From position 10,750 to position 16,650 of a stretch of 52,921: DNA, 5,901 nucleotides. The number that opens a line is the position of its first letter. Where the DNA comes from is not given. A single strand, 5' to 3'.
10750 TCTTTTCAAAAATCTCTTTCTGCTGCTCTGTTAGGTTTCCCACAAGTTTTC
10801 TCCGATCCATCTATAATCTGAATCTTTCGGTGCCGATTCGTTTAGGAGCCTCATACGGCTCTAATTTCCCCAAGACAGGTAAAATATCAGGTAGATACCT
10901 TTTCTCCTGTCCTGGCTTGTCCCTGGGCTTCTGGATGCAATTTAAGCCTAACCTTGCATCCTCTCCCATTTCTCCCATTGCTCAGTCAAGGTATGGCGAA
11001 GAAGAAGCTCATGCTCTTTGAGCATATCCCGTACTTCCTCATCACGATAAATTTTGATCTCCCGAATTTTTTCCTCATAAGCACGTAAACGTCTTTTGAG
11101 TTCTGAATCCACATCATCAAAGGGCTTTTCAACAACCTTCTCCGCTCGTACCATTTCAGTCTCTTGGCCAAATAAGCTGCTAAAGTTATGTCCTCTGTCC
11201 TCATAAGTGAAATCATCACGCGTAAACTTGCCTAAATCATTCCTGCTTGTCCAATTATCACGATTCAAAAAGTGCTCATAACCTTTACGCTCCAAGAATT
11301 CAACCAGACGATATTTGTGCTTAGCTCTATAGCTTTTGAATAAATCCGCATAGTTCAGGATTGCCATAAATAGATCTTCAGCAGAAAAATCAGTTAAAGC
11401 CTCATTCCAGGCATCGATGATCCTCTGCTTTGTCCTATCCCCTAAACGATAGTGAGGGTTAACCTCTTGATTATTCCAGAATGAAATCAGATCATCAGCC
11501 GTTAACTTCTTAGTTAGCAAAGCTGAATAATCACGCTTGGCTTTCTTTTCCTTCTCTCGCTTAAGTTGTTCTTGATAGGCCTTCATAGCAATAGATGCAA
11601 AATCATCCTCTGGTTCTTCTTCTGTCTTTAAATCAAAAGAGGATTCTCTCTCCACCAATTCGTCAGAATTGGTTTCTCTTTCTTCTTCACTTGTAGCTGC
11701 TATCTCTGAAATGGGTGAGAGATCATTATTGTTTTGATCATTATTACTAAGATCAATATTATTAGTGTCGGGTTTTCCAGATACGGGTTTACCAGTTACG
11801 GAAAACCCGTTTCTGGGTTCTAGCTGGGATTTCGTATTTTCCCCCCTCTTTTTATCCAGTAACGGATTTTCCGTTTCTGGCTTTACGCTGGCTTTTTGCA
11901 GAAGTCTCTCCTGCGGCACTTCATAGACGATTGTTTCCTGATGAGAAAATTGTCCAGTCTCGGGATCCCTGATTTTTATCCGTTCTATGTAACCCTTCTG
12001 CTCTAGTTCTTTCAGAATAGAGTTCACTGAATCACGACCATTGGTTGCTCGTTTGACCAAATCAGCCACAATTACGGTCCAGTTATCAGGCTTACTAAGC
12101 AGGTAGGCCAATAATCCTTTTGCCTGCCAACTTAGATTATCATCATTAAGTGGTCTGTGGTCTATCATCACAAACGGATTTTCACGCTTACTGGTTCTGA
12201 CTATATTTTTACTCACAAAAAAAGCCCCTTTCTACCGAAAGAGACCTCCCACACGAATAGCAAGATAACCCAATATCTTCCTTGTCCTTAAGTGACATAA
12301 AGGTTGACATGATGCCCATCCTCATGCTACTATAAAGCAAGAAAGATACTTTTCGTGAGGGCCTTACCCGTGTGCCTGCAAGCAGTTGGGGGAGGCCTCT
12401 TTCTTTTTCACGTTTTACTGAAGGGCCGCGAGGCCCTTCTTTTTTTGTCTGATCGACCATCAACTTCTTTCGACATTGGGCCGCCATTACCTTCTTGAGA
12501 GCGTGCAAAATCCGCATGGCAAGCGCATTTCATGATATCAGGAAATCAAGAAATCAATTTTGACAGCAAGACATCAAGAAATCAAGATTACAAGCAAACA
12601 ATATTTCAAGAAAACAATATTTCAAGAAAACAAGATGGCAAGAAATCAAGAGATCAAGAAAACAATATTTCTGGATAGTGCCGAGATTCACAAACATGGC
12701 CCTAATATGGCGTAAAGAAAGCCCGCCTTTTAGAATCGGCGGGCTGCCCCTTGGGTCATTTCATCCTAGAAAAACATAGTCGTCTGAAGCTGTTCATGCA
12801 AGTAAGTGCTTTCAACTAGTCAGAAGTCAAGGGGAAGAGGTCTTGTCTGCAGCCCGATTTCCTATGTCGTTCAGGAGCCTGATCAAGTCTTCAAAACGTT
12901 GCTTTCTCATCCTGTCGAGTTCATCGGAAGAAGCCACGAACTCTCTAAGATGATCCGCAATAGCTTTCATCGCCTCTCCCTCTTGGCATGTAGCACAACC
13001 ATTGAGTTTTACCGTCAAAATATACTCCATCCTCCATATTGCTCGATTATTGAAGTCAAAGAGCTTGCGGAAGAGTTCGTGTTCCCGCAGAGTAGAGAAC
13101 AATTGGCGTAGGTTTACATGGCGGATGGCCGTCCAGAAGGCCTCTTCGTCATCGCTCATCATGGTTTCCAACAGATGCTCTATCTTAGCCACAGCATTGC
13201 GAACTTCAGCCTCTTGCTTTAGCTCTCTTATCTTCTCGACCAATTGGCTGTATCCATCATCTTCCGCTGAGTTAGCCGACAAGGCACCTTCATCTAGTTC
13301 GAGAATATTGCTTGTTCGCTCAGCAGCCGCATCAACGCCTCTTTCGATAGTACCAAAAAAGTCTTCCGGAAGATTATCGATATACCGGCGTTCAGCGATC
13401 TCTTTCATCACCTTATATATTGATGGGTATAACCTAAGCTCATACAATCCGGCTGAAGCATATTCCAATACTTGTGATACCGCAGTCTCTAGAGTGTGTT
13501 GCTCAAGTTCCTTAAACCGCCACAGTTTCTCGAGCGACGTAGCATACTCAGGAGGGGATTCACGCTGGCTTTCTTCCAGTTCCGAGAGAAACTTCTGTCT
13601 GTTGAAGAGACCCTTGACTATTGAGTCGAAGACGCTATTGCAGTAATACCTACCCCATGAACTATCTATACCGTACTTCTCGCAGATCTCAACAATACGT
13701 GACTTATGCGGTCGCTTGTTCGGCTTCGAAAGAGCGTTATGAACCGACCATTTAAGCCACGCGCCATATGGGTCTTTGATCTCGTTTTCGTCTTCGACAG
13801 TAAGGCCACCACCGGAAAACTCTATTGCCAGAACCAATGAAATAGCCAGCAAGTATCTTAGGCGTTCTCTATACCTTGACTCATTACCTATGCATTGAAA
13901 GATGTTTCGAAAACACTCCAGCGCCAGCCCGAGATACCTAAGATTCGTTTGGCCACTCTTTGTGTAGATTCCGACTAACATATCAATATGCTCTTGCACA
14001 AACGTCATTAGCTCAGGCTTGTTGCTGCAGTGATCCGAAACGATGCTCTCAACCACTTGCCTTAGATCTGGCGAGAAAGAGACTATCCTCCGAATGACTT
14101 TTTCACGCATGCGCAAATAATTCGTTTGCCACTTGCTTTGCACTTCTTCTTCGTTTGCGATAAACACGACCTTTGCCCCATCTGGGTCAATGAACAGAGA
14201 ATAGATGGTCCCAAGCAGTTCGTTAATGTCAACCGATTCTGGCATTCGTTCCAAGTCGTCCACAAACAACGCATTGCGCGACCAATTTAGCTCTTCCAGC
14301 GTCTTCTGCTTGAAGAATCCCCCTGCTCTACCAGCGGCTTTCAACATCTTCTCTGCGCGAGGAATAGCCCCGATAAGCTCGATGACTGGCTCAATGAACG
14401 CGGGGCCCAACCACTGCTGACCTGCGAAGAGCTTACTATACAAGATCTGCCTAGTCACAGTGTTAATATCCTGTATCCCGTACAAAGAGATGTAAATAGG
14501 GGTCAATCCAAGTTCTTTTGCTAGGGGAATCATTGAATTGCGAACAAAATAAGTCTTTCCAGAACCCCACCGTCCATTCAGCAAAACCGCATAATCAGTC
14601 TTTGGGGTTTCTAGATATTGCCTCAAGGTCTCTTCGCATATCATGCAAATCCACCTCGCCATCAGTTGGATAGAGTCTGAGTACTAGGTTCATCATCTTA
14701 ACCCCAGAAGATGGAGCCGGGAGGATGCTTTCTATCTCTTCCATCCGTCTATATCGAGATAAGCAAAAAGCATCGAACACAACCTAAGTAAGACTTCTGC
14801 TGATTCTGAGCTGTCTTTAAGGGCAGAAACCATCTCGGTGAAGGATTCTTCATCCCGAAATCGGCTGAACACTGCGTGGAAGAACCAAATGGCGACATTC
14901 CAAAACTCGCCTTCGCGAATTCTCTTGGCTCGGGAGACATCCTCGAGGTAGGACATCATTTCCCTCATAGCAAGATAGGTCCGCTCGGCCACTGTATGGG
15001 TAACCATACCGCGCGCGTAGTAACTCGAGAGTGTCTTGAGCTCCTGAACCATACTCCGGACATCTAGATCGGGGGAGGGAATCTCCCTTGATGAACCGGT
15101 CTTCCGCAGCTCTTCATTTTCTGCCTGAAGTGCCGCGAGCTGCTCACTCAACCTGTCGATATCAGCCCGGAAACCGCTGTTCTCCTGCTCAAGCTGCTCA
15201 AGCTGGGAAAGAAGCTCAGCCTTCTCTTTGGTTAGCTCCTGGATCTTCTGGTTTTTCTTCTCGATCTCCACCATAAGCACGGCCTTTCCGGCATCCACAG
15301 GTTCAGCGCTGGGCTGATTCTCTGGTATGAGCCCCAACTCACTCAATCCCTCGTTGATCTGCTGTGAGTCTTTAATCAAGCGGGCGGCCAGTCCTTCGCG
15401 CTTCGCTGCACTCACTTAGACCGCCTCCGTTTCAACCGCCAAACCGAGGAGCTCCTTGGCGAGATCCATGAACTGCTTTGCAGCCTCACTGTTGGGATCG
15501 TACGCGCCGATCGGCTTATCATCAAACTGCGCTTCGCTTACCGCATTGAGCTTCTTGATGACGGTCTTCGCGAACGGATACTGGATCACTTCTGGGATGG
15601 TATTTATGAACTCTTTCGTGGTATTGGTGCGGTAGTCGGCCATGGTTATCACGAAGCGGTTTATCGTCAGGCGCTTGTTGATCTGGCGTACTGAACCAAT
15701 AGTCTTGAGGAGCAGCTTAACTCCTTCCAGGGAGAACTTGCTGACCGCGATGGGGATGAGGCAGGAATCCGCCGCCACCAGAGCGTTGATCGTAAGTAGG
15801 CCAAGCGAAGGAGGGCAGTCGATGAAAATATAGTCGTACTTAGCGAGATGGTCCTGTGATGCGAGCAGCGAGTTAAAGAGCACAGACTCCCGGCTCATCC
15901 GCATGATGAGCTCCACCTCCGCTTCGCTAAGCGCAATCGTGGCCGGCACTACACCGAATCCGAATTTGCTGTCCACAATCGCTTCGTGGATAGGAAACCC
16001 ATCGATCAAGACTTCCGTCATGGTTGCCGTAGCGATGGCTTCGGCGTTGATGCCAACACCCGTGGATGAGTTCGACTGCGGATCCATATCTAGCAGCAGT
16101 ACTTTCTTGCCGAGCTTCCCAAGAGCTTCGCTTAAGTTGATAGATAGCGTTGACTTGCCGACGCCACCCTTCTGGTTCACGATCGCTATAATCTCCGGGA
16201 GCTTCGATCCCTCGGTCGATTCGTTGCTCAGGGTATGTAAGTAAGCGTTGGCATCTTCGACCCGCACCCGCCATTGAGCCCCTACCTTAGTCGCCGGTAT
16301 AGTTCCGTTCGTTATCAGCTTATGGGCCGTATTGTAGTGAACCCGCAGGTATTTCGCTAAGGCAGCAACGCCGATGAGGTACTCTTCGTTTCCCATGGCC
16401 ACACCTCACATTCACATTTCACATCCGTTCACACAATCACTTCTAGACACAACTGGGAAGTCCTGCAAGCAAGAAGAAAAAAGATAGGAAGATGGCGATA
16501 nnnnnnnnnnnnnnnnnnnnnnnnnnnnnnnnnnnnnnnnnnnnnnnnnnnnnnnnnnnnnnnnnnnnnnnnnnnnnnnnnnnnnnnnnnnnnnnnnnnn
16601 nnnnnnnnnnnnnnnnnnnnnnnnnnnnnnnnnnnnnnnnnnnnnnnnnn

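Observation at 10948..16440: Plasmid-style maintenance set (Rep + iterons + HTH-ParA) in a complete tailed-phage genome: a phage-plasmid candidate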

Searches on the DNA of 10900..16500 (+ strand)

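Call 9: search_dna_similar(query=window:10900-16500:+, collection=phages, mode=distant)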
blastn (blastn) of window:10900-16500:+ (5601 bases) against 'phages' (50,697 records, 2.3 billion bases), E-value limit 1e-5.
Records with a match: 1; places in all: 1; records where one place covers at least 80% of the query: 0.
Best place of each record, by identity: 60-80% 1.
By first word of the organism name: Bacteriophage 1.
By host as written in the record: - 1.
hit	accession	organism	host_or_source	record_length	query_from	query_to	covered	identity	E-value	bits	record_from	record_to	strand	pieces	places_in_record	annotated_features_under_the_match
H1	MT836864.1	Bacteriophage sp.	human fecal samples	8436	4865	4941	1%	77.9%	2e-6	64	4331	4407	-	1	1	record has no annotation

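Call 10: search_dna_similar(query=window:10900-16500:+, collection=plasmids, mode=distant)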
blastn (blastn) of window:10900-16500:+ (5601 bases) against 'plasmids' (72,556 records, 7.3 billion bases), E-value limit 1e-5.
Records with a match: 119; places in all: 123; records where one place covers at least 80% of the query: 0.
Best place of each record, by identity: 80-90% 14; 60-80% 105.
By first word of the organism name: Klebsiella 108; Raoultella 2; Edwardsiella 2; Escherichia 2; Shigella 1; Agrobacterium 1; Enterobacter 1; Tsukamurella 1; Citrobacter 1.
By predicted mobility (MOB-suite, as given by PLSDB): conjugative 63; non-mobilizable 29; mobilizable 27.
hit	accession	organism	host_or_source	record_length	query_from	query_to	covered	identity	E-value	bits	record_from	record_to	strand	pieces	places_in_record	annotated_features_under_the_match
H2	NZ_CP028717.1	Klebsiella pneumoniae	Homo sapiens,Sputum sample,Sputum sample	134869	1632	1742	2%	73.0%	1e-7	68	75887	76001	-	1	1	none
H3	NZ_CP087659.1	Klebsiella pneumoniae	Homo sapiens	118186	1632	1742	2%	73.0%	1e-7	68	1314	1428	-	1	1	none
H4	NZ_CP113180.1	Klebsiella pneumoniae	chicken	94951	1632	1742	2%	73.0%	1e-7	68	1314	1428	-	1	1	none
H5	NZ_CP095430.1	Klebsiella pneumoniae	patient,cell culture,sputum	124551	1632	1742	2%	73.0%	1e-7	68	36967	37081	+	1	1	none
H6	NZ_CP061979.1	Klebsiella pneumoniae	Homo sapiens,whole organism,sputum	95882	1632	1742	2%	73.0%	1e-7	68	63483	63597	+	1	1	none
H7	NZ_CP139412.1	Klebsiella aerogenes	Homo sapiens,ascites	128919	1632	1742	2%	73.0%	1e-7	68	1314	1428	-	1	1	none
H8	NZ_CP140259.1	Klebsiella pneumoniae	mixed culture,pus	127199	1632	1742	2%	73.0%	1e-7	68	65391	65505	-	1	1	none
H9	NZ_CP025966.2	Klebsiella pneumoniae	Homo sapiens,Culture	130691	1632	1742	2%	73.0%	2e-6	65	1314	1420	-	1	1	none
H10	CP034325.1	Klebsiella pneumoniae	Blood sample,blood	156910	1632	1742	2%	73.0%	2e-6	65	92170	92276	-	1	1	none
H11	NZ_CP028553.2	Klebsiella variicola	Homo sapiens,Culture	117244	1632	1742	2%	73.0%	2e-6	65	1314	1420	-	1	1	none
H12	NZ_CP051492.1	Klebsiella pneumoniae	red kangaroo,feces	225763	1632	1742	2%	73.0%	2e-6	65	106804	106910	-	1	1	none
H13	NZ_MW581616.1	Klebsiella pneumoniae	-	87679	1632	1742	2%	73.0%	2e-6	65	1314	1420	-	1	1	none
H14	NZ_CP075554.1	Klebsiella pneumoniae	a feces sample of swine origin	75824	1632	1742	2%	73.0%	2e-6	65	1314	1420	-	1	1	none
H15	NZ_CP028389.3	Klebsiella pneumoniae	Homo sapiens,culture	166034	1632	1742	2%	73.0%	2e-6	65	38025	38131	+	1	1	none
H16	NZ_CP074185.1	Raoultella planticola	lake water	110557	1632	1742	2%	73.0%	2e-6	65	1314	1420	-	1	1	none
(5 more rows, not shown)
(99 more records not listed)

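Call 88: search_rna_families(source=window, start=12100, end=12800, threshold=evalue, max_evalue=10)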
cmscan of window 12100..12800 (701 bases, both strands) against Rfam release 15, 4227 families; matches with E-value up to 10: 5.
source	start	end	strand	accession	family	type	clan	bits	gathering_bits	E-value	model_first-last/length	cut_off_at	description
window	12147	12175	-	RF01642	ceN54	Gene; snRNA; snoRNA; CD-box;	-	15.6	60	1.9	1-68/68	no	Caenorhabditis snoRNA ceN54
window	12307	12373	-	RF02984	DUF3800-X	Gene; sRNA;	-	15.2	38.2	5.4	1-73/73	no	DUF3800-X RNA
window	12387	12452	+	RF00519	suhB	Gene; sRNA;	CL00108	12.9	41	8.7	1-77/77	no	Makes More Granules Regulator RNA (mmgR)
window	12410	12441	-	RF01716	PhotoRC-I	Cis-reg;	-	11.1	45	5.7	1-44/44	no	PhotoRC-I RNA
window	12440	12466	-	RF02202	UCA1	Gene; lncRNA;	-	10.9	80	6.7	1-75/75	no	Urothelial cancer associated 1 conserved region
